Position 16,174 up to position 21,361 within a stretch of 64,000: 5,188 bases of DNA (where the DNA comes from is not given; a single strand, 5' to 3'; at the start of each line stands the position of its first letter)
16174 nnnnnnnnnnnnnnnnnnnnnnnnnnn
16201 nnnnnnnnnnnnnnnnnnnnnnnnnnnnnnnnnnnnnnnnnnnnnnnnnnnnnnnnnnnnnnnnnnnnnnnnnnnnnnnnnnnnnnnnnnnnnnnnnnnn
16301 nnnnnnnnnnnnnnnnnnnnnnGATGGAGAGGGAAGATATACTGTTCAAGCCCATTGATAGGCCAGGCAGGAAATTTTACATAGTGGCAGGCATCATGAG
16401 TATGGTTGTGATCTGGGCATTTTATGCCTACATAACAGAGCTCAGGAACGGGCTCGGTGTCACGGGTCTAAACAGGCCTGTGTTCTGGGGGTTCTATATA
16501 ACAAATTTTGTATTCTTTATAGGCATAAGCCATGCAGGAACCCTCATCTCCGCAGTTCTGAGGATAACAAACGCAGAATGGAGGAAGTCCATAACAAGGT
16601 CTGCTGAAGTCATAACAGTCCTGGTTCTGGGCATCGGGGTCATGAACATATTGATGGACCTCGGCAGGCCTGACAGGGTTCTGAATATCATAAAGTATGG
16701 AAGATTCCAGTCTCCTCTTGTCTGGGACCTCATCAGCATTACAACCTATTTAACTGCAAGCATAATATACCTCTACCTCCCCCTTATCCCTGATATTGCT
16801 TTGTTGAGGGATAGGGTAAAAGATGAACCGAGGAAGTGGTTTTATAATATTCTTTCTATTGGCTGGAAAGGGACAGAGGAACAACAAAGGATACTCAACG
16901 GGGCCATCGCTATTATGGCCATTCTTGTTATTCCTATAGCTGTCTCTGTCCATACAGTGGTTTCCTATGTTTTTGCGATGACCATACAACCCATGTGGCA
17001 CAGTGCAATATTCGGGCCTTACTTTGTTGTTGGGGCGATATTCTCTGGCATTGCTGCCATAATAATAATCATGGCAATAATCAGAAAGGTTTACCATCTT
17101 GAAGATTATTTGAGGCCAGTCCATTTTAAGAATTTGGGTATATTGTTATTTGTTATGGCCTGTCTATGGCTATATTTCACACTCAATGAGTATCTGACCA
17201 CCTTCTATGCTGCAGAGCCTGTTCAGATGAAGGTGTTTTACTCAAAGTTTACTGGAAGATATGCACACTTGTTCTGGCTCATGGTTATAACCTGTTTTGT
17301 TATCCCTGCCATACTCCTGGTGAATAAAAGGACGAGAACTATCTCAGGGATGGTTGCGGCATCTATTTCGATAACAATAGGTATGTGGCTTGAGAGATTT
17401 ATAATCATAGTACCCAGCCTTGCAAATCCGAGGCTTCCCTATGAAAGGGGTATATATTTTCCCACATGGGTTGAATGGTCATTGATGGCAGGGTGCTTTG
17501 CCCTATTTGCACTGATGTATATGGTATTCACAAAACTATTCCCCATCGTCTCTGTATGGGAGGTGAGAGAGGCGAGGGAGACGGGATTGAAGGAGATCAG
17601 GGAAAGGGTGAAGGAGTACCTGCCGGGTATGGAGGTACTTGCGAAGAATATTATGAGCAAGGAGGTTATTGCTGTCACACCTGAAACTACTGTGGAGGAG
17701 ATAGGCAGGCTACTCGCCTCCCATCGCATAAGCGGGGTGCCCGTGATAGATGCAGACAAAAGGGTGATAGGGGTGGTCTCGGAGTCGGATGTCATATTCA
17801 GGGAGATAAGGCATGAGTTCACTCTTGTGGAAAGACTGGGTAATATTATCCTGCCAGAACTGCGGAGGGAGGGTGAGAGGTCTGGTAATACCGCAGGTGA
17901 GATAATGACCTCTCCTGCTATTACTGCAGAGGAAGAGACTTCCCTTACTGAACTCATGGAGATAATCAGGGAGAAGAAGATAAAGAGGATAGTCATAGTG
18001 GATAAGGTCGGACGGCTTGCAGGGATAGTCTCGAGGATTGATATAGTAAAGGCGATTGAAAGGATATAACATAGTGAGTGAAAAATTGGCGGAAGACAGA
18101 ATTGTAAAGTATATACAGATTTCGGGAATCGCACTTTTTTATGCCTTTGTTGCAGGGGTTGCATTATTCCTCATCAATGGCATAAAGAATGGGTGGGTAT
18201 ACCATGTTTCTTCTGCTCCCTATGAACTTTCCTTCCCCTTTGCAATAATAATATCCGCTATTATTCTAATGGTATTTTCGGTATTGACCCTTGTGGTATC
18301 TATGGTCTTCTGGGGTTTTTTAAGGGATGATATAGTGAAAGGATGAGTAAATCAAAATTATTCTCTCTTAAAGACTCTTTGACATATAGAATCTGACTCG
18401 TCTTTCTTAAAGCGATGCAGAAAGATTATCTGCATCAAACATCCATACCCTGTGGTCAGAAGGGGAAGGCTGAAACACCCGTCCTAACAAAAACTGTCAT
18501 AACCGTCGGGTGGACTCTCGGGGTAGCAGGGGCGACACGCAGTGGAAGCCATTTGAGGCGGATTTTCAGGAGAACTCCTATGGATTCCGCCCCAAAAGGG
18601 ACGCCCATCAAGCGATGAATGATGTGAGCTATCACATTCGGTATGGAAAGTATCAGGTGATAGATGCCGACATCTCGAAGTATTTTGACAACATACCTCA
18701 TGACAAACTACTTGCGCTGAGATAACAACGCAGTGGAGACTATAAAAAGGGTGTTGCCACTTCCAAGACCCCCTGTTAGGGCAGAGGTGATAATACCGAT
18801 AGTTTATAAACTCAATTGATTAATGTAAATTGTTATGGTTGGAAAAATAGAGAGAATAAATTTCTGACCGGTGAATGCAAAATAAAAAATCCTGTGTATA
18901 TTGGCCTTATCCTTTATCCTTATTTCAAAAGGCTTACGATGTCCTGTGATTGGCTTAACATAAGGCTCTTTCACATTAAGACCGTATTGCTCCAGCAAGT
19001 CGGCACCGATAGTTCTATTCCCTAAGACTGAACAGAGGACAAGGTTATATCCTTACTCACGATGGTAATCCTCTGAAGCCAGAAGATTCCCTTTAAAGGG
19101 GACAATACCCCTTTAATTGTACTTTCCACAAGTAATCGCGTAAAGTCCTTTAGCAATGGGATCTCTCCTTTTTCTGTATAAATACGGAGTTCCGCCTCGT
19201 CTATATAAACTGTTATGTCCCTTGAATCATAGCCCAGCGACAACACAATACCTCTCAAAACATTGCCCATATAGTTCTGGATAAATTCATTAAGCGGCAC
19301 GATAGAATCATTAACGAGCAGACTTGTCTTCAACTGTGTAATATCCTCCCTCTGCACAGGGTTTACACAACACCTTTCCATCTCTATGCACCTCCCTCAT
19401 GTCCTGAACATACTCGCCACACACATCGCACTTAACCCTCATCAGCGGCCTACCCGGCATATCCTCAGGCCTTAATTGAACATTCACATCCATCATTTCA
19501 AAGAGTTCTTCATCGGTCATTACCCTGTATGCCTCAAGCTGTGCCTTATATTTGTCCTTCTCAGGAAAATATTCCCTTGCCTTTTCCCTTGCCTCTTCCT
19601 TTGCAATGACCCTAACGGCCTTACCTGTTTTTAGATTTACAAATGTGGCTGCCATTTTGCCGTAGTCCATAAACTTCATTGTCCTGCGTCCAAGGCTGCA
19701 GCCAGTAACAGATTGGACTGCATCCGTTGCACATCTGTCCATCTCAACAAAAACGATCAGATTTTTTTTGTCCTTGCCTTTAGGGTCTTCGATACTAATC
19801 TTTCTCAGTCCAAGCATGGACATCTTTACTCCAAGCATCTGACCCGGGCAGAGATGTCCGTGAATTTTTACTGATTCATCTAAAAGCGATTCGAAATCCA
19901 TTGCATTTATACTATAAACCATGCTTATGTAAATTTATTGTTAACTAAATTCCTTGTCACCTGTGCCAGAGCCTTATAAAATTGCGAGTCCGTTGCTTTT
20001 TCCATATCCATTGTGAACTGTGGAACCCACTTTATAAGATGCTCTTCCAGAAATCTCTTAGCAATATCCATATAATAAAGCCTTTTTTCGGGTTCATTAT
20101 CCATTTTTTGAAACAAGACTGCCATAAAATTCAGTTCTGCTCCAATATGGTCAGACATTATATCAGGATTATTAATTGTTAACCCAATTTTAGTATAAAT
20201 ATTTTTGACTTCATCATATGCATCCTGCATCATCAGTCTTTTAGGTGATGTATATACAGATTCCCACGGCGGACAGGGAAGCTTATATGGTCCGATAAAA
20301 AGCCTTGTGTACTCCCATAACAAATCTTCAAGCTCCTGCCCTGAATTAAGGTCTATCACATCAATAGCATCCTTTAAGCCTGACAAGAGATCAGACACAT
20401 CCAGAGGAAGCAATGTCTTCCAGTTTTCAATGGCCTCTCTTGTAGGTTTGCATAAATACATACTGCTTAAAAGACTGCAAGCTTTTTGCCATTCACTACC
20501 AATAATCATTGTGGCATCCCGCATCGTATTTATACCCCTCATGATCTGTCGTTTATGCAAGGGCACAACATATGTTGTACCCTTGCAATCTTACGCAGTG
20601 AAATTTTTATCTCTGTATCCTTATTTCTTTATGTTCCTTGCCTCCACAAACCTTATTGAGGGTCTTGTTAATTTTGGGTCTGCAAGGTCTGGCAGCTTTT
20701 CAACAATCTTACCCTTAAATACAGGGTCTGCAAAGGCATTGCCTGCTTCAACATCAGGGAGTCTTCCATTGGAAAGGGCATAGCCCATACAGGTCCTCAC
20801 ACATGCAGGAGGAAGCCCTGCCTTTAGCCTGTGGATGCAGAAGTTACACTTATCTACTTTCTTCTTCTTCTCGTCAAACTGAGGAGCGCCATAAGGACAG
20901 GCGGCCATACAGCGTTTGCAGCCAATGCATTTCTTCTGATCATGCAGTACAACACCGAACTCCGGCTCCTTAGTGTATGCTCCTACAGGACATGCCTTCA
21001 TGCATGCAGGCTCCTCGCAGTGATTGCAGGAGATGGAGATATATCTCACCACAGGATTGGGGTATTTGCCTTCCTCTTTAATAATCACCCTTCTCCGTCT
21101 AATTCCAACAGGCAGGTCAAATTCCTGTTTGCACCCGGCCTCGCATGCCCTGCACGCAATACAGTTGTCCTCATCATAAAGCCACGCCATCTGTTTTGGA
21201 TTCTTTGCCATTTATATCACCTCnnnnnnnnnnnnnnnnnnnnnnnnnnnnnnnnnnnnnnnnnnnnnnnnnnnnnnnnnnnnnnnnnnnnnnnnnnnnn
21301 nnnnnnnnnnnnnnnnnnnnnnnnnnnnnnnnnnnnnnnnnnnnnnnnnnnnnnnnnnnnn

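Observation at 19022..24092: Soluble periplasmic Mo-bisPGD enzyme operon embedded in an arsenic island, not a canonical Arr/Arx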

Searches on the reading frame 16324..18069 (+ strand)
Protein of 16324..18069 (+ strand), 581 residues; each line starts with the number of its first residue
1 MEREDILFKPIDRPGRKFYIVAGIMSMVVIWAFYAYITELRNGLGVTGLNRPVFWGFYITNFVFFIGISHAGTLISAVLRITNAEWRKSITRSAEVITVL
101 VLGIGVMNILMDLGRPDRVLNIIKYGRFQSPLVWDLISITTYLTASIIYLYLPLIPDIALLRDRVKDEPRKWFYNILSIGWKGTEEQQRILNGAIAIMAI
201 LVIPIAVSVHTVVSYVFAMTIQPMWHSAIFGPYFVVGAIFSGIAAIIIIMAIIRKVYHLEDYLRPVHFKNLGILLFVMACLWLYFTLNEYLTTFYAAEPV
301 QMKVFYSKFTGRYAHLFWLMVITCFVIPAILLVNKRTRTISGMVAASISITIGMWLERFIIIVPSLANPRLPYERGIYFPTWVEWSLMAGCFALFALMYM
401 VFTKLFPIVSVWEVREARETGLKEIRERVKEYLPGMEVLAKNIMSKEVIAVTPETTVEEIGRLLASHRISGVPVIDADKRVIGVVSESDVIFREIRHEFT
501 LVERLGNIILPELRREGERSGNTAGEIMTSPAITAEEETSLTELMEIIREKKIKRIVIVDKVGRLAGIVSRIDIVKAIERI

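Call 8: search_protein_families(library=pfam, proteins=[window:16324-18069:+], max_evalue=0.001)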
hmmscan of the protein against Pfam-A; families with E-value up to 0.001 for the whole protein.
window:16324-18069:+ (581 aa): 2 families
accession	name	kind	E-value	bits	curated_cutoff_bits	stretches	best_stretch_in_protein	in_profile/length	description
PF03916.19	NrfD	-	2.1e-37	129.9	25.8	1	46-366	2-309/313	Polysulphide reductase, NrfD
PF00571.33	CBS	-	1.4e-28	99.4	24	2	441-491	2-52/57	CBS domain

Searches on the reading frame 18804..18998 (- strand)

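Call 8: search_protein_families(library=pfam, proteins=[window:18804-18998:-], max_evalue=0.001)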
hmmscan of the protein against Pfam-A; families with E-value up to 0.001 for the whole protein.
window:18804-18998:- (64 aa): 1 family
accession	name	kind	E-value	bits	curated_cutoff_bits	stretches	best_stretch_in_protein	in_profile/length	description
PF05973.20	Gp49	-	3.2e-07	30.7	23.9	1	1-49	20-66/90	Phage derived protein Gp49-like (DUF891)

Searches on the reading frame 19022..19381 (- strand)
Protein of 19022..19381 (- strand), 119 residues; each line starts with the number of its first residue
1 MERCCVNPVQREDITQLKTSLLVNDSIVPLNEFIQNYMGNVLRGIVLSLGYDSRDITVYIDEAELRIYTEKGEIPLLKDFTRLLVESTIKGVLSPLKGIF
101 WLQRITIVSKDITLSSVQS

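Call 5: search_protein_families(library=pfam, proteins=[window:19022-19381:-], max_evalue=0.01)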
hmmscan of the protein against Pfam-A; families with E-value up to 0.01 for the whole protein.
window:19022-19381:- (119 aa): 0 families

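Call 6: search_protein_families(library=ncbifam, proteins=[window:19022-19381:-], max_evalue=0.01)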
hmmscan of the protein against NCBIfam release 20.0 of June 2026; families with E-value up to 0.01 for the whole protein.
window:19022-19381:- (119 aa): 2 families
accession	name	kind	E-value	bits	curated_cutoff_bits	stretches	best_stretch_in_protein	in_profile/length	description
NF011062.0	PRK14494.1-1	equivalog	5.5e-06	26.1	323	1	19-63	182-228/231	putative molybdopterin-guanine dinucleotide biosynthesis protein MobB/FeS domain-containing protein protein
NF011064.0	PRK14494.1-3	equivalog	0.00033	20.1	418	1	71-111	203-243/244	putative molybdopterin-guanine dinucleotide biosynthesis protein MobB/FeS domain-containing protein protein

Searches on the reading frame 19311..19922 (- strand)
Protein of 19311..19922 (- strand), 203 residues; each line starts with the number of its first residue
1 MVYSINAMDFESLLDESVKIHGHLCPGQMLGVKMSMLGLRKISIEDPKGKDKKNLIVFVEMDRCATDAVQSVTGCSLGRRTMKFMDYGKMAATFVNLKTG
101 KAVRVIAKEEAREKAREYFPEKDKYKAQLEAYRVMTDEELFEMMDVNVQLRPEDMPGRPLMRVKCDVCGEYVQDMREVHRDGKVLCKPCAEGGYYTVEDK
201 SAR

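Call 5: search_protein_families(library=pfam, proteins=[window:19311-19922:-], max_evalue=0.01)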
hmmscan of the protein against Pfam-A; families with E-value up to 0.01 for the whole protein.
window:19311-19922:- (203 aa): 2 families
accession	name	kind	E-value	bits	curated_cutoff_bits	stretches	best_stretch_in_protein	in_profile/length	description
PF02663.19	FmdE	-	9.4e-36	123.3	22.9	1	20-141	1-132/133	FmdE, Molybdenum formylmethanofuran dehydrogenase operon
PF01258.23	zf-dskA_traR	-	4e-06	27.2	24.9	1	165-192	6-33/36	Prokaryotic dksA/traR C4-type zinc finger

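Call 6: search_protein_families(library=ncbifam, proteins=[window:19311-19922:-], max_evalue=0.01)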
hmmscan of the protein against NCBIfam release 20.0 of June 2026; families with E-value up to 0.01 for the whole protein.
window:19311-19922:- (203 aa): 0 families

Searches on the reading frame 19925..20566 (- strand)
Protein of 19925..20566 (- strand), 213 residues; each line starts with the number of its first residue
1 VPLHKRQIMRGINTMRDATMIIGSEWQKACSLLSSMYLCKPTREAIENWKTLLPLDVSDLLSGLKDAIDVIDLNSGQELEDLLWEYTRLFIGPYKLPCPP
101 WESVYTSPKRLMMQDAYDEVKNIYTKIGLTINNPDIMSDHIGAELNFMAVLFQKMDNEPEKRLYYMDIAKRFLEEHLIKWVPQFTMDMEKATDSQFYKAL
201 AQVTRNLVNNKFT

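Call 5: search_protein_families(library=pfam, proteins=[window:19925-20566:-], max_evalue=0.01)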
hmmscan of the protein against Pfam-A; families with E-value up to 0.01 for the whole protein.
window:19925-20566:- (213 aa): 1 family
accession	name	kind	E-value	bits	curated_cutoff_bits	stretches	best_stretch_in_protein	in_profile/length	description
PF02613.20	Nitrate_red_del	-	1.5e-30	106.4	22.2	1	56-185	7-135/136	Nitrate reductase delta subunit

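Call 6: search_protein_families(library=ncbifam, proteins=[window:19925-20566:-], max_evalue=0.01)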
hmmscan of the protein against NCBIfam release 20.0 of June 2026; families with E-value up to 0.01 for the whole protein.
window:19925-20566:- (213 aa): 4 families
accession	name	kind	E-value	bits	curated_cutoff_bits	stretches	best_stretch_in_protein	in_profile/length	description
NF008632.0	PRK11621.1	equivalog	8.4e-18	64.7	162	1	73-207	59-184/203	Tat proofreading chaperone DmsD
NF003442.0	PRK04976.1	equivalog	1.3e-15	57.9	132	1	42-210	36-203/211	molecular chaperone TorD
TIGR03482.1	DMSO_red_II_cha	subfamily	3.2e-13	50.1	152.3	1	57-210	33-187/197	DMSO reductase family type II enzyme chaperone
NF042981.1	EthbenzDh_ebdD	equivalog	1.6e-09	37.7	360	1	68-210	67-210/222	ethylbenzene dehydrogenase subunit delta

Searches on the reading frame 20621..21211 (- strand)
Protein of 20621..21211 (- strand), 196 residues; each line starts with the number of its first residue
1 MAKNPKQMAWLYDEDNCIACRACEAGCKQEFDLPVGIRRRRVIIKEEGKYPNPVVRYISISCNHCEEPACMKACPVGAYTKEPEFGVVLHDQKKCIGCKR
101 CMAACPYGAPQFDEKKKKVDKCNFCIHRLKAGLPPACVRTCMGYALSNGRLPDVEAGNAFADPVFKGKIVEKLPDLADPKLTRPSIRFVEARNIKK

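Call 5: search_protein_families(library=pfam, proteins=[window:20621-21211:-], max_evalue=0.01)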
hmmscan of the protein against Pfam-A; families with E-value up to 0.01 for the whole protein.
window:20621-21211:- (196 aa): 12 families
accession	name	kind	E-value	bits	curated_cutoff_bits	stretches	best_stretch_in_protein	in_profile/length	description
PF13247.11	Fer4_11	-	3.7e-27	94.9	26.2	1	56-149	4-98/100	4Fe-4S dicluster domain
PF12838.12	Fer4_7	-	1e-13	51.9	27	3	61-109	1-52/52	4Fe-4S dicluster domain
PF12837.12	Fer4_6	-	3.4e-12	46.1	25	3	87-110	1-24/24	4Fe-4S binding domain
PF13237.11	Fer4_10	-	1.2e-11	44.8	25.5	1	89-141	3-52/53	4Fe-4S dicluster domain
PF12797.12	Fer4_2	-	2.2e-09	37.1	24.5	2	87-107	2-22/22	4Fe-4S binding domain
PF13187.11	Fer4_9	-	2.4e-09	37.5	27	3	62-109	2-51/52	4Fe-4S dicluster domain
PF00037.32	Fer4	-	4.5e-09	36.2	21.1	1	90-110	3-23/24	4Fe-4S binding domain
PF12800.12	Fer4_4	-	3.1e-05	24.4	24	1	93-108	2-17/17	4Fe-4S binding domain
PF13484.11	Fer4_16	-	4.9e-05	24.5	30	0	94-122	1-27/66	4Fe-4S double cluster binding domain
PF25160.1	LdpA_Fe-S-bd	-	5.8e-05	23.2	27.6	1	64-108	4-41/49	LdpA Fe-S cluster-binding domain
PF13183.11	Fer4_8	-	0.00032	21.6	27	1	15-77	3-67/68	4Fe-4S dicluster domain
PF12798.12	Fer4_3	-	0.00078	20.5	27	0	95-109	1-15/15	4Fe-4S binding domain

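Call 6: search_protein_families(library=ncbifam, proteins=[window:20621-21211:-], max_evalue=0.01)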
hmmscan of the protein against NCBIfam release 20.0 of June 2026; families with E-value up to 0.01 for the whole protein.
window:20621-21211:- (196 aa): 50 families (the best 25 are shown)
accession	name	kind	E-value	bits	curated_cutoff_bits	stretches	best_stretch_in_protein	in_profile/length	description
TIGR02951.1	DMSO_dmsB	equivalog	9.4e-47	159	214.1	1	7-154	1-156/161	DMSO/selenate family reductase complex B subunit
TIGR03149.1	cyt_nit_nrfC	equivalog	2.5e-36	125.1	377.6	1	3-156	34-189/225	cytochrome c nitrite reductase Fe-S protein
NF041715.1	arsenate_red_ArrB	equivalog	3.9e-34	118.2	450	2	11-115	6-109/233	arsenate respiratory reductase iron-sulfur subunit ArrB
NF011569.0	PRK14993.1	equivalog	1.1e-33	116.8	416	1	6-155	42-192/244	tetrathionate reductase subunit TtrB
NF038355.1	FDH3_beta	equivalog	7.8e-32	110.8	240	1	7-126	2-122/180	formate dehydrogenase FDH3 subunit beta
TIGR03478.1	DMSO_red_II_bet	subfamily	1.7e-31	109.3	480.7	1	47-155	116-224/321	DMSO reductase family type II enzyme, iron-sulfur subunit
NF008134.0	PRK10882.1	equivalog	7.7e-29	100.8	263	2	56-153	107-210/329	hydrogenase 2 operon protein HybA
TIGR01582.1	FDH-beta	equivalog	2e-28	99.3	334.7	2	61-152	92-183/283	formate dehydrogenase subunit beta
NF045715.1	sulf_resp_HmcB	equivalog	2.2e-28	99.3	420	1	5-151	34-198/307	sulfate respiration complex iron-sulfur protein HmcB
NF042979.1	EthbenzDh_ebdB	equivalog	1.2e-27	96.7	740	1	47-156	138-247/354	ethylbenzene dehydrogenase subunit beta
NF045797.1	DsrO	equivalog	2.7e-26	92.5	200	1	5-153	41-204/235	sulfate reduction electron transfer complex DsrMKJOP subunit DsrO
TIGR01660.1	narH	equivalog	2.1e-22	79.2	524.05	1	47-144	168-265/492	nitrate reductase subunit beta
NF007382.0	PRK09898.1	equivalog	2.2e-18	66.6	213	1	47-127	110-188/208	ferredoxin-like protein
NF009408.0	PRK12769.1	equivalog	8.5e-16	57.2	1003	1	13-146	8-142/659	formate-dependent uric acid utilization protein AegA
NF041782.1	mnquin_red_QrcC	equivalog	1.4e-15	57.6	400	1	12-113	5-119/239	menaquinone reductase iron-sulfur cluster-binding subunit QrcC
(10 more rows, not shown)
